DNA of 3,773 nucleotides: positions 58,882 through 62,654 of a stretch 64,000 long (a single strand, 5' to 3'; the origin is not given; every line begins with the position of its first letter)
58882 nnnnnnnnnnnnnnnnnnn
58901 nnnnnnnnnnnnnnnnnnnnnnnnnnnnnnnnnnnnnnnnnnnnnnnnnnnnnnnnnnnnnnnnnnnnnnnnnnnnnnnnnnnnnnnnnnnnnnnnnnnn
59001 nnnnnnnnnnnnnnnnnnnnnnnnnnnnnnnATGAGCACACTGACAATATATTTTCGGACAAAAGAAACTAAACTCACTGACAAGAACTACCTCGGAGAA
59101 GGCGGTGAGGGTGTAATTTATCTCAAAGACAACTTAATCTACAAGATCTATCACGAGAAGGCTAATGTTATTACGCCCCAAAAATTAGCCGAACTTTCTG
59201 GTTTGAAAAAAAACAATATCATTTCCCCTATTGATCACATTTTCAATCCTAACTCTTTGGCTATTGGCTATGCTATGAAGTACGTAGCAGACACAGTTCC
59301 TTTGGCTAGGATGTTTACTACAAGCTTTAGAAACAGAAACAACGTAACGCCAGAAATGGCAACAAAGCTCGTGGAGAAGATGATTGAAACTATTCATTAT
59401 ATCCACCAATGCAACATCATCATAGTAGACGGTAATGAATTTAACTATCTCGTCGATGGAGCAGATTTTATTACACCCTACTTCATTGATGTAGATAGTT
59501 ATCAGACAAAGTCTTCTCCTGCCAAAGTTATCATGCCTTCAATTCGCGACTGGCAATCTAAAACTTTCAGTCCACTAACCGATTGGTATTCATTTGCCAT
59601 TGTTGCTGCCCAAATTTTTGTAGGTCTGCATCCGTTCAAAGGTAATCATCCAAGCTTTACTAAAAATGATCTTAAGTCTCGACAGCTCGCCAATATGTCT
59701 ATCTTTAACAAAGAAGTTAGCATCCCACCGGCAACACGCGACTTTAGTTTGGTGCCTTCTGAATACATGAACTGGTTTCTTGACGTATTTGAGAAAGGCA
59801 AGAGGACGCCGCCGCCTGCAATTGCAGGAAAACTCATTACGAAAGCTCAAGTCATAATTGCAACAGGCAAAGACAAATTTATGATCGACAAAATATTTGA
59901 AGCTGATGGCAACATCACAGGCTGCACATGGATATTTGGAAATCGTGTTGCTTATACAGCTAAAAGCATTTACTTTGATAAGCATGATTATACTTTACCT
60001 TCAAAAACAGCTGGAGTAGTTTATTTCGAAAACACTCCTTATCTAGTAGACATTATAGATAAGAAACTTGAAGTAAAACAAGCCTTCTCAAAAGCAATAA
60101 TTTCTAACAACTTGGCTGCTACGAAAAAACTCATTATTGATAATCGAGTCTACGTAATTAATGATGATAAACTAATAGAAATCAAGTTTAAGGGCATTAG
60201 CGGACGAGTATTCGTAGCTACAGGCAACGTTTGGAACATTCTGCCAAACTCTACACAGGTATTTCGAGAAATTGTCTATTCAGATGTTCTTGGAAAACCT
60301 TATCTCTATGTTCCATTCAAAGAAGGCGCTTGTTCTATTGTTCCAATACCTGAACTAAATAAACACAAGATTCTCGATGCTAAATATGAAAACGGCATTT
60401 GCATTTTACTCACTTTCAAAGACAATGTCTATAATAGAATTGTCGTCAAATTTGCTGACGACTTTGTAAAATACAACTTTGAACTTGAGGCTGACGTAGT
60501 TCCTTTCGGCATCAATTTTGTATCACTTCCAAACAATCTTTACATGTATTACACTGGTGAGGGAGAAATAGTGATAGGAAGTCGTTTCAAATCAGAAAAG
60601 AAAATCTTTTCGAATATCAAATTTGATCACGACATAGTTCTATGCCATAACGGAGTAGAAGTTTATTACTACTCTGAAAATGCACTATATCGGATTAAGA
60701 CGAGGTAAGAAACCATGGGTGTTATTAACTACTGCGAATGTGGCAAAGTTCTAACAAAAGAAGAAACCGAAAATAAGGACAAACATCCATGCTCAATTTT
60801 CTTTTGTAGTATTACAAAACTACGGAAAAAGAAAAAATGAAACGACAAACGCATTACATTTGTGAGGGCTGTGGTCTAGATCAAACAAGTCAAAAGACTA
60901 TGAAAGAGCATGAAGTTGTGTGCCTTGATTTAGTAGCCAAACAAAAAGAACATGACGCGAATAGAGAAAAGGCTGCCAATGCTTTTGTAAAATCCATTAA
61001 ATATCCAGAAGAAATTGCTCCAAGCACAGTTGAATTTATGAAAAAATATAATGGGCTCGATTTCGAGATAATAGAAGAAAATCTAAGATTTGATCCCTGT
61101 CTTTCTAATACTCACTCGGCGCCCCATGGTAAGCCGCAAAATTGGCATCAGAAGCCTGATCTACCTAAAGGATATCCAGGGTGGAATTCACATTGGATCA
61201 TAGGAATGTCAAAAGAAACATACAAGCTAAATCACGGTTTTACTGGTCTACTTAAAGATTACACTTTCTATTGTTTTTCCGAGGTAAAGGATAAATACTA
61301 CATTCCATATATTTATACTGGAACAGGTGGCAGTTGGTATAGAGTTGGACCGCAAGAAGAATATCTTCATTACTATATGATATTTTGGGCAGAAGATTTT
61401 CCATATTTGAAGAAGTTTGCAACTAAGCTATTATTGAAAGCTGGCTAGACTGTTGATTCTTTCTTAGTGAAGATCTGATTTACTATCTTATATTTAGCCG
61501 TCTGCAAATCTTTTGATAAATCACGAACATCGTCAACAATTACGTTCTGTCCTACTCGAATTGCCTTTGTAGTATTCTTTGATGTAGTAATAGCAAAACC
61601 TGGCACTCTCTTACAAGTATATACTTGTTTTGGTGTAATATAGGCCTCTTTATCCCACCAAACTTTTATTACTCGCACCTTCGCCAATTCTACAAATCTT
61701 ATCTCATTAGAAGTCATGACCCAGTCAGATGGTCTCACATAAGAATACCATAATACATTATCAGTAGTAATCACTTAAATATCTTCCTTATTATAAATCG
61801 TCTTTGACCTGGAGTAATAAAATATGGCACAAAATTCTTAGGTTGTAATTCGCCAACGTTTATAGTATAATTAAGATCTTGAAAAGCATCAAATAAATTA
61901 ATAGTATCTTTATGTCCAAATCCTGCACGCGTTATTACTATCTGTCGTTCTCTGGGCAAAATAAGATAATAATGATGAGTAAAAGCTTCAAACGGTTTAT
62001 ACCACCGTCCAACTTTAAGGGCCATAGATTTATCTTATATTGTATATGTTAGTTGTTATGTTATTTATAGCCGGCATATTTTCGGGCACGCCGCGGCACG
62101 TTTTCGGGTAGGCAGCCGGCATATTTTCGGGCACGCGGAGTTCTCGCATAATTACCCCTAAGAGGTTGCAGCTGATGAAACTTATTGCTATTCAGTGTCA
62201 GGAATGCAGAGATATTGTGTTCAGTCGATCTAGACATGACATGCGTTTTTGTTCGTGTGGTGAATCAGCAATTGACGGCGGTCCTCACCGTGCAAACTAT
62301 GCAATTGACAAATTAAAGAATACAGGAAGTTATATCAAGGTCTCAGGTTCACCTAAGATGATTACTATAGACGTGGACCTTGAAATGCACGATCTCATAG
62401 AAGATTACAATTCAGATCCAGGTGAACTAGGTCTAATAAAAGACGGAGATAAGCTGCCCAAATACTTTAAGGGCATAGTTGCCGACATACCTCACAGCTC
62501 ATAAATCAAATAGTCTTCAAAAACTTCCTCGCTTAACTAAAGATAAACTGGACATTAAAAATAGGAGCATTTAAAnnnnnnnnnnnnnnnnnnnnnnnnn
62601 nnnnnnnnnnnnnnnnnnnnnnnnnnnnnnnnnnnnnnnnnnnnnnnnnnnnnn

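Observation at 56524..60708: Operon of vWA protein, PP2C-like phosphatase and kinase-like protein resembling the TerY-P triad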

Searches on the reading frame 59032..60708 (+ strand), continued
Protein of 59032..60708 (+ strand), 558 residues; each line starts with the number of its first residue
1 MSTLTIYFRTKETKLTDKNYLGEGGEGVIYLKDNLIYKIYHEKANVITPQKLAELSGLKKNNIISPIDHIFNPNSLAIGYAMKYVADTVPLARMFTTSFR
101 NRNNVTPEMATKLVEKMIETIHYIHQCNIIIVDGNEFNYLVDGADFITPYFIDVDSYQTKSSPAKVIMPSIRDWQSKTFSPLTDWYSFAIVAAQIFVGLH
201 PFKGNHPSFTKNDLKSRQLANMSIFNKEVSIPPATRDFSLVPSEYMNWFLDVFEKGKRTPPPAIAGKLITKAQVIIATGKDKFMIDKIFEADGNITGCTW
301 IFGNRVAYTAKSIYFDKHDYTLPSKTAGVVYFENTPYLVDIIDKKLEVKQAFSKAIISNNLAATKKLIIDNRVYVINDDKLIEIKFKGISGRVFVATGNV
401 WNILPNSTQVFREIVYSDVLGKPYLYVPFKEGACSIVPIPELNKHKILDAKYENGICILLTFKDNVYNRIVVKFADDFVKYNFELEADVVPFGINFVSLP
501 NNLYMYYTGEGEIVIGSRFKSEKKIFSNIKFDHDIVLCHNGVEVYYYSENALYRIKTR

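Call 50: search_protein_families(library=pfam, proteins=[L017:7110-8288:+, L085:4531-5226:+, L074:2363-4639:+, L054:13886-14821:-, L103:147-1889:-, L012:14774-15208:-, L121:15949-17604:+, L090:5476-6603:-, L118:12500-13162:+, L023:5271-6125:-], max_evalue=0.001)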
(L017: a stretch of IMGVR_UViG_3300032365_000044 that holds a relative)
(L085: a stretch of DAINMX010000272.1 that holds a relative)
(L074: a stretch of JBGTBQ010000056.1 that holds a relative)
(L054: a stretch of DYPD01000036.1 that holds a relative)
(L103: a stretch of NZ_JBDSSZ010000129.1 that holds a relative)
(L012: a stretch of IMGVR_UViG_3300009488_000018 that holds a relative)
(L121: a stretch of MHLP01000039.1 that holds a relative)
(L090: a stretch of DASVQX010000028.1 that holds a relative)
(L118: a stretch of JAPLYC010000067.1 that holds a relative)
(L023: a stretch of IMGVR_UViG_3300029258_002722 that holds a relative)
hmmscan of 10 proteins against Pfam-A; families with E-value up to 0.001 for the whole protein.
L017:7110-8288:+ (392 aa): 2 families
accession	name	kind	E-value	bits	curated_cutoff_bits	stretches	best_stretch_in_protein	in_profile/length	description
PF04095.22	NAPRTase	-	1.2e-62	212.3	20.8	1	166-390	1-236/239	Nicotinate phosphoribosyltransferase (NAPRTase) family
PF17767.7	NAPRTase_N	-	4e-32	111.6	32.6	1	8-127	1-124/125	Nicotinate phosphoribosyltransferase (NAPRTase) N-terminal domain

L085:4531-5226:+ (231 aa): 3 families
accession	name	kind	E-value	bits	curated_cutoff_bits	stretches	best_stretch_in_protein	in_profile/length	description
PF21906.2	NrtR_WHD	-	2e-27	95.6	27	1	155-214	1-61/61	NrtR DNA-binding winged helix domain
PF00293.34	NUDIX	-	2.7e-18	66.7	21.1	1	16-138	7-131/134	NUDIX domain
PF19368.5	AraR_C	-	5.3e-14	52.7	23.8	1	152-226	2-78/82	AraR C-terminal winged HTH domain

L074:2363-4639:+ (758 aa): 7 families
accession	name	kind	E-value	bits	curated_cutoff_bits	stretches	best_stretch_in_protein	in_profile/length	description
PF08241.18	Methyltransf_11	-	4e-13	50.3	21.2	1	66-168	2-95/95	Methyltransferase domain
PF13649.12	Methyltransf_25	-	2.5e-12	47.8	27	1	64-139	1-78/97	Methyltransferase domain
PF13847.12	Methyltransf_31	-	1.6e-10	41.3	27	1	63-172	6-113/145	Methyltransferase domain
PF08242.18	Methyltransf_12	-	2e-08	35.3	30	1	66-166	2-98/98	Methyltransferase domain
PF13489.12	Methyltransf_23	-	2.6e-07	31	27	1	47-178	9-126/164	Methyltransferase domain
PF00891.24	Methyltransf_2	-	4.4e-05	23.4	22.3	1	45-179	47-175/210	O-methyltransferase domain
PF05175.20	MTS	-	6.5e-05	23.1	23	1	60-113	31-85/170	Methyltransferase small domain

L054:13886-14821:- (311 aa): 2 families
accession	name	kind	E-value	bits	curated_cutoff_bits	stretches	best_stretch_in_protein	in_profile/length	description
PF00990.26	GGDEF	-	1e-47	162.3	23.8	1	147-308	1-161/161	Diguanylate cyclase, GGDEF domain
PF00072.30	Response_reg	-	4.7e-32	110.9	30.2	1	19-130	1-110/111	Response regulator receiver domain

L103:147-1889:- (580 aa): 0 families

L012:14774-15208:- (144 aa): 1 family
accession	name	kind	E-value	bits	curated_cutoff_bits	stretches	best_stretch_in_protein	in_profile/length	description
PF08719.17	NADAR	-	2.1e-26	93.6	35.1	1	12-140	8-160/163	NADAR domain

L121:15949-17604:+ (551 aa): 2 families
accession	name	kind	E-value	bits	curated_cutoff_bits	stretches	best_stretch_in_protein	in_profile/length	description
PF02540.23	NAD_synthase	-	9.8e-72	241.4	21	1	274-525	4-242/242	NAD synthase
PF00795.27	CN_hydrolase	-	1.6e-16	60.8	23.2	1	2-255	1-247/256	Carbon-nitrogen hydrolase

L090:5476-6603:- (375 aa): 1 family
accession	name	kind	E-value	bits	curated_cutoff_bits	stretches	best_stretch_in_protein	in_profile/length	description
PF03747.19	ADP_ribosyl_GH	-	3.1e-61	208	26.2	1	26-337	1-287/287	ADP-ribosylglycohydrolase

L118:12500-13162:+ (220 aa): 2 families
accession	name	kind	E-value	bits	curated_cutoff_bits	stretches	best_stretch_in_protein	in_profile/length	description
PF01467.32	CTP_transf_like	-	5.8e-09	36.7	21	1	14-177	7-132/133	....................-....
PF01747.23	ATP-sulfurylase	-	0.00035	20.5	24.3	0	10-76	25-89/212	ATP-sulfurylase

L023:5271-6125:- (284 aa): 1 family
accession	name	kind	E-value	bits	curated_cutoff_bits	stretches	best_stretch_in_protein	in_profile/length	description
PF05443.17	ROS_MUCR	-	7.4e-08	32.9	25.4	1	68-104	63-99/123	ROS/MUCR transcriptional regulator protein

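Call 51: fold_search(model_id=the predicted structure, library=pdb)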
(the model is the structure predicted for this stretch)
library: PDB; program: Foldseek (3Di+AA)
matches with E <= 10: 1758; with E <= 0.001: 614
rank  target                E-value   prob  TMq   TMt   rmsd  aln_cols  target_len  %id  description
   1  8fo9_E                1.1e-08  1.00  0.29  0.11  14.7       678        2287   12  Cryo-EM structure of Rab29-LRRK2 complex in the LRRK2 tetramer state (released 2024-01-03)
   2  8fo8_C                2.5e-08  1.00  0.32  0.12  14.1       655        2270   12  Cryo-EM structure of Rab29-LRRK2 complex in the LRRK2 dimer state (released 2024-01-03)
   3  8fo2_E                3.1e-08  1.00  0.32  0.11  14.2       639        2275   12  Cryo-EM structure of Rab29-LRRK2 complex in the LRRK2 monomer state (released 2024-01-03)
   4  6x04_I                4.2e-08  1.00  0.33  0.49   7.9       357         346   12  Nup133 (aa55-481) from S. cerevisiae bound by VHH-SAN5 (released 2020-12-09)
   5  8fo9_F                5.9e-08  1.00  0.30  0.10  14.7       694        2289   12  Cryo-EM structure of Rab29-LRRK2 complex in the LRRK2 tetramer state (released 2024-01-03)
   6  7lhw                  1.5e-07  1.00  0.30  0.13  14.4       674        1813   11  Structure of the LRRK2 monomer (released 2021-06-16)
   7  9cho                  3.2e-07  1.00  0.31  0.13  14.8       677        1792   11  Autoinhibited full-length LRRK2(I2020T) on microtubules with MLi-2 (released 2024-12-25)
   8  6g6n_A                6.3e-07  1.00  0.27  0.41   8.8       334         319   10  Crystal structure of the computationally designed Tako8 protein in C2 (released 2018-11-28)
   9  6y7o_C                6.6e-07  1.00  0.30  0.46   7.7       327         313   10  The complex between the eight-bladed symmetrical designer protein Tako8 and the silicotungstic acid Keggin (STA) (released 2020-12-16)
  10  6y7o_A                8.8e-07  1.00  0.30  0.46   7.2       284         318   10  The complex between the eight-bladed symmetrical designer protein Tako8 and the silicotungstic acid Keggin (STA) (released 2020-12-16)
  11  6g6m                  9.7e-07  1.00  0.27  0.40   9.1       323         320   10  Crystal structure of the computationally designed Tako8 protein in P42212 (released 2018-11-28)
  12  9ode_B                1.1e-06  1.00  0.30  0.45   7.9       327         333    9  Structure of the MOR/Gi/Lofentanil Complex, Nucleotide Free (released 2026-03-04)
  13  7t1z_B                1.4e-06  1.00  0.28  0.33   8.8       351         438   10  Structure of the Fbw7-Skp1-MycNdegron complex (released 2022-02-16)
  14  9cnx_B                1.5e-06  1.00  0.29  0.40   8.7       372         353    9  CryoEM structure of BAM in complex with the PTB1 closed-state inhibitor (in DDM detergent) (released 2024-12-25)
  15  8enz_C                1.8e-06  1.00  0.33  0.54   6.4       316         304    8  Crystal structure of alpha-COPI-WD40 domain K15A mutant. (released 2024-01-31)
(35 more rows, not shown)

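Call 56: search_dna_similar(query=window:59032-60708:+, collection=phages, mode=protein, max_rows=25, max_evalue=0.001)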
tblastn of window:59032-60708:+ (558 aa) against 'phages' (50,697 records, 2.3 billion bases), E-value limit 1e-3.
Records with a match: 4; places in all: 4; records where one place covers at least 80% of the query: 2.
Best place of each record, by identity: <60% 4.
By first word of the organism name: uncultured 3; Bacteriophage 1.
By host as written in the record: - 4.
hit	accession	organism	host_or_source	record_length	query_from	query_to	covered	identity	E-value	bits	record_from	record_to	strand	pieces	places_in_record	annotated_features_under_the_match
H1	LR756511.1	uncultured phage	metagenomic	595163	11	558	98%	34.3%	1e-92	317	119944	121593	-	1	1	record has no annotation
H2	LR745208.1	uncultured phage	metagenomic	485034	15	558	97%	30.8%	1e-74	264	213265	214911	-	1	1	record has no annotation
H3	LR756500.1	uncultured phage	metagenomic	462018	10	389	68%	26.6%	2e-23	111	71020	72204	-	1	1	record has no annotation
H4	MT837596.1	Bacteriophage sp.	human fecal samples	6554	3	156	28%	31.6%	5e-5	52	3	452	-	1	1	record has no annotation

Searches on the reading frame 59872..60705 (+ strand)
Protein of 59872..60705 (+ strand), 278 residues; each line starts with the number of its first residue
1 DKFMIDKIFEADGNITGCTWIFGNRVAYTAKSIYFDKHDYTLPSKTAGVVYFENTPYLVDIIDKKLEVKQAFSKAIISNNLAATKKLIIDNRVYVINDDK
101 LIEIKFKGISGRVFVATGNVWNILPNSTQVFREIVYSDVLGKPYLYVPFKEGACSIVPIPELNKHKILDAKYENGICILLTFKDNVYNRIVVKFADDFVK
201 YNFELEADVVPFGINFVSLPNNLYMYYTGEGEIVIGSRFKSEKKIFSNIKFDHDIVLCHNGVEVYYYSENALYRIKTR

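Call 84: search_protein_representatives(protein=window:59872-60705:+)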
Query: 278 residues. Proteins with E-value up to 0.001 (for the whole library): 767; up to 1e-10: 423; up to 1e-30: 23. The best 150 are listed.
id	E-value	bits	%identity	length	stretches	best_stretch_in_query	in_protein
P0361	1.4e-71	257.8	46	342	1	1-278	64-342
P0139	1.8e-67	244.3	43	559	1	1-277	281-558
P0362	2.7e-54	201.0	39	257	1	28-277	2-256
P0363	2.8e-49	184.6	42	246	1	43-276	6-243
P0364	2.1e-48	181.7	81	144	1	1-101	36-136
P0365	2.7e-44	168.2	31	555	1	1-276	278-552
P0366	1.5e-40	155.9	33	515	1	7-276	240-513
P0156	6.7e-37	144.0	37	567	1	3-274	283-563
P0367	2.2e-36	142.3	33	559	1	1-277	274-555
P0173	4.6e-36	141.2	29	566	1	2-277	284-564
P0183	6.1e-36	140.8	33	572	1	1-276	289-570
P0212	1.5e-35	139.6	30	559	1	23-276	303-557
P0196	1.6e-35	139.5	32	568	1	4-278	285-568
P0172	3.8e-35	138.2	35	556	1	24-276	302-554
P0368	5.9e-33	131.0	27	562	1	2-277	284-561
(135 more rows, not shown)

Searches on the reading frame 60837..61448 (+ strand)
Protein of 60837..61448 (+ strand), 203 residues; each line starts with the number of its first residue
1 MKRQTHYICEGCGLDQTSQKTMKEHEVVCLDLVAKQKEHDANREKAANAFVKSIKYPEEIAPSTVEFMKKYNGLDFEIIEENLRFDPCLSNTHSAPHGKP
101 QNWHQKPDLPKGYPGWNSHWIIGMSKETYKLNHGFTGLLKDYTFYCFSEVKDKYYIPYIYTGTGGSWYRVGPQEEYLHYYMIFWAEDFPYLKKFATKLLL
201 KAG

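Call 3: search_protein_families(library=pfam, proteins=[window:60837-61448:+], max_evalue=0.1)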
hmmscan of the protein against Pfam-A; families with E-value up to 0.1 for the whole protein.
window:60837-61448:+ (203 aa): 1 family
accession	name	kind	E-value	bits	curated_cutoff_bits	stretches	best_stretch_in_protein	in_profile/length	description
PF23447.1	DUF7128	-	0.033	14.5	25.7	1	4-29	10-35/44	Domain of unknown function (DUF7128)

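Call 4: search_protein_families(library=phrogs, proteins=[window:60837-61448:+], max_evalue=0.01)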
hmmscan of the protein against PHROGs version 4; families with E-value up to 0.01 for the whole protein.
window:60837-61448:+ (203 aa): 1 family
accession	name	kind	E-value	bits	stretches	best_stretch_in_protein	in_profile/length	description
phrog_12523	-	unknown function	2.1e-07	32.2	1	1-193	1-197/197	-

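Call 8: search_protein_families(library=padloc, proteins=[window:60837-61448:+], max_evalue=0.1)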
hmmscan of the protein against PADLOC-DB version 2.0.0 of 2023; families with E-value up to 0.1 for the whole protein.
window:60837-61448:+ (203 aa): 0 families

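Call 9: search_protein_families(library=ncbifam, proteins=[window:60837-61448:+], max_evalue=0.1)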
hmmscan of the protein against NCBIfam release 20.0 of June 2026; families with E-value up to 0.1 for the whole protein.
window:60837-61448:+ (203 aa): 0 families

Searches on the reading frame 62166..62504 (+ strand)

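Call 85: search_protein_families(library=pfam, proteins=[window:62166-62504:+], max_evalue=0.01)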
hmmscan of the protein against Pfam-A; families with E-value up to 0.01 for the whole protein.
window:62166-62504:+ (112 aa): 1 family
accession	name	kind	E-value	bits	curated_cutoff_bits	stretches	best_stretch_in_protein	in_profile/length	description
PF24749.2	DUF7695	-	1.2e-11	44.6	25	1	8-41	6-39/58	Domain of unknown function (DUF7695)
